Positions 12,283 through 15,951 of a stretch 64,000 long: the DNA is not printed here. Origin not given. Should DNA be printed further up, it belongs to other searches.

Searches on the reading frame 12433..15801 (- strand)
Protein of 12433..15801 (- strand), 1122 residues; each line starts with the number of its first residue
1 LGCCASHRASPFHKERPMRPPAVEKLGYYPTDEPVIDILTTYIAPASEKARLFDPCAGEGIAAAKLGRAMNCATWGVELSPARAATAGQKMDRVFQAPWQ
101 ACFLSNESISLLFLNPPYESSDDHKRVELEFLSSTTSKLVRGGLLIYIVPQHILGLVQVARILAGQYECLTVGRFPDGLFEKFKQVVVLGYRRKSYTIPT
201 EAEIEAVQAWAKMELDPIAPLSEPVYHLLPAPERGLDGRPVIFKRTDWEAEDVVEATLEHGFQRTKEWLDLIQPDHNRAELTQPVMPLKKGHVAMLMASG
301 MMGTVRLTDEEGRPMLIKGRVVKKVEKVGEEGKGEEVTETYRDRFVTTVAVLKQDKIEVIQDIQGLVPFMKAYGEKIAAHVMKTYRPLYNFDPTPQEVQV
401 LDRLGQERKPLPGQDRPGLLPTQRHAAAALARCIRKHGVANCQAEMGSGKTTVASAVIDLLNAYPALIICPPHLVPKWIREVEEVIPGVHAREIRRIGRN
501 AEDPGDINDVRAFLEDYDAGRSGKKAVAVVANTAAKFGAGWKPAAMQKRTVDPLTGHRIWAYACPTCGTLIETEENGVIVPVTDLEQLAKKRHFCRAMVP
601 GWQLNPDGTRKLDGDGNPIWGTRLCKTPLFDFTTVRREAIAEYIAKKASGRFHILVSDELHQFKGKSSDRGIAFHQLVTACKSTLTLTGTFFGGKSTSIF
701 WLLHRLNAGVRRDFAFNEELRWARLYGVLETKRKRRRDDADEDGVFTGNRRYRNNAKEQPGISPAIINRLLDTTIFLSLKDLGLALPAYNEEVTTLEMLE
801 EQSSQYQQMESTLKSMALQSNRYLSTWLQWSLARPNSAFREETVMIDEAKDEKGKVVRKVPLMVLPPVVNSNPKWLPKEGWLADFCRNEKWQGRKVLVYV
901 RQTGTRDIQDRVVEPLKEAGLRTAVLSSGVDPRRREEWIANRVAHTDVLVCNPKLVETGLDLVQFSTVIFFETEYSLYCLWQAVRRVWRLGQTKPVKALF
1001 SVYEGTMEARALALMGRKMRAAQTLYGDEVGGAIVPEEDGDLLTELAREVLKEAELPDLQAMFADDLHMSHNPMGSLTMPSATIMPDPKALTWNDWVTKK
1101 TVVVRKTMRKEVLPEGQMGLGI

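Call 6: search_protein_families(library=pfam, proteins=[window:12433-15801:-], max_evalue=0.1)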
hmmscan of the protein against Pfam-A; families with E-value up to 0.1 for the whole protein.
window:12433-15801:- (1122 aa): 9 families
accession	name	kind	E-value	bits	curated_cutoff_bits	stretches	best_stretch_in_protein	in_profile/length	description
PF19587.5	DUF6094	-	7.5e-33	114.1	22.8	1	25-202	134-315/344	Uncharacterised methyltransferase family (DUF6094)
PF00271.37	Helicase_C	-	2.4e-07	31.4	23.5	1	889-991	11-110/110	Helicase conserved C-terminal domain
PF04851.21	ResIII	-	2.1e-05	24.9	22.5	1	419-495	4-86/164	Type III restriction enzyme, res subunit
PF00176.29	SNF2-rel_dom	-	0.0004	20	24.9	0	445-486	25-74/290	SNF2-related domain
PF00270.35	DEAD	-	0.00064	19.9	26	0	429-471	7-53/167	DEAD/DEAH box helicase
PF24461.1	DUF7576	-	0.014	15.7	27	1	561-596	17-51/60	Family of unknown function (DUF7576)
PF00004.35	AAA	-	0.027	15.3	21.2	0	446-486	7-46/131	ATPase family associated with various cellular activities (AAA)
PF13401.12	AAA_22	-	0.051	14.3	27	0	438-469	6-39/130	AAA domain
PF08882.16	Acetone_carb_G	-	0.08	13.6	21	0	558-583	73-98/113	Acetone carboxylase gamma subunit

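Call 7: search_protein_families(library=padloc, proteins=[window:12433-15801:-], max_evalue=0.1)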
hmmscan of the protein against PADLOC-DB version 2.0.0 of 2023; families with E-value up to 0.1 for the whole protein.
window:12433-15801:- (1122 aa): 13 families
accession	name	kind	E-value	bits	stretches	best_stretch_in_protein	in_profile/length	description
PDLC02849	DpdE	-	6.4e-12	42.4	2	942-1043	749-851/857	DpdE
PDLC02842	DpdE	-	2.9e-08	29.9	1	892-1031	1021-1156/1176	DpdE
PDLC02845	DpdE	-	4.7e-08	29.3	1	927-1026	1173-1273/1293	DpdE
PDLC02850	DpdE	-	9.9e-08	28.3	2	888-1032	1106-1249/1282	DpdE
PDLC02500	BrxHI|BrxHII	-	3.4e-07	27.2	1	892-1027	479-610/933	BrxHI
PDLC00633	ZorD1|ZorD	-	4.1e-07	26.5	1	871-1006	725-865/908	"SWI2/SNF2 helicase, Mrr-like nuclease"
PDLC02852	DpdE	-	0.00023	17.2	0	444-483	487-529/905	DpdE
PDLC02621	DrmD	-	0.0004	16.7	1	751-938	383-566/1040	DrmD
PDLC02851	DpdE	-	0.00095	15.1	1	884-1027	897-1037/1055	DpdE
PDLC03021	MTase_I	-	0.0023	14.8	0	105-138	269-302/491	Type I methyltransferase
PDLC00634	ZorD1|ZorD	-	0.0028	13.4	1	892-998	824-933/1208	"SWI2/SNF2 helicase, Mrr-like nuclease"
PDLC02193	PLD_Helicase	-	0.021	11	0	957-1027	764-835/905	-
PDLC02572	DrmA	-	0.028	10.3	0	881-995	506-626/1043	DrmA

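Call 8: search_protein_families(library=ncbifam, proteins=[window:12433-15801:-], max_evalue=0.1)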
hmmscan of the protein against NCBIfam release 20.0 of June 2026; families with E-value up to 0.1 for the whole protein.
window:12433-15801:- (1122 aa): 11 families
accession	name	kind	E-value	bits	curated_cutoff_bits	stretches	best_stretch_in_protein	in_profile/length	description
NF058637.1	helic_SCO1167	equivalog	3.2e-14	52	1200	2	913-1028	796-912/932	SCO1167/SCO6262 family helicase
NF053675.1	pilus_reg_Snf2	equivalog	0.0002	19.5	1100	1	892-1029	876-1012/1029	pilus expression-regulating Snf2 family helicase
NF041062.1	DpdE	equivalog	0.00044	18.3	500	0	647-707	246-313/1048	protein DpdE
NF038317.1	DISARM_DrmD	equivalog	0.0034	15.7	610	0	764-1014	380-638/1021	DISARM system SNF2-like helicase DrmD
NF011530.0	PRK14968.1-4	equivalog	0.004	16.5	243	1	40-128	31-119/202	putative methyltransferase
TIGR03534.1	RF_mod_PrmC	equivalog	0.019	14.4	199.1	1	36-129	77-177/253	peptide chain release factor N(5)-glutamine methyltransferase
NF003673.1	PRK05298.1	equivalog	0.019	13.3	743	0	861-973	412-520/653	excinuclease ABC subunit UvrB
TIGR00631.1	uvrb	equivalog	0.023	12.9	750.1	0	886-973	436-520/658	excinuclease ABC subunit UvrB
TIGR01491.1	HAD-SF-IB-PSPlk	hypoth_equivalog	0.044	13.5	151.9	1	898-931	74-107/201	phosphoserine phosphatase-like hydrolase, archaeal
NF042964.1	phospholipD_antiphage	equivalog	0.048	11.9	1100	0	445-485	257-300/895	phospholipase D-like domain-containing anti-phage protein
NF011527.0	PRK14968.1-1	equivalog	0.054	13.2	242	0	45-126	31-111/192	putative methyltransferase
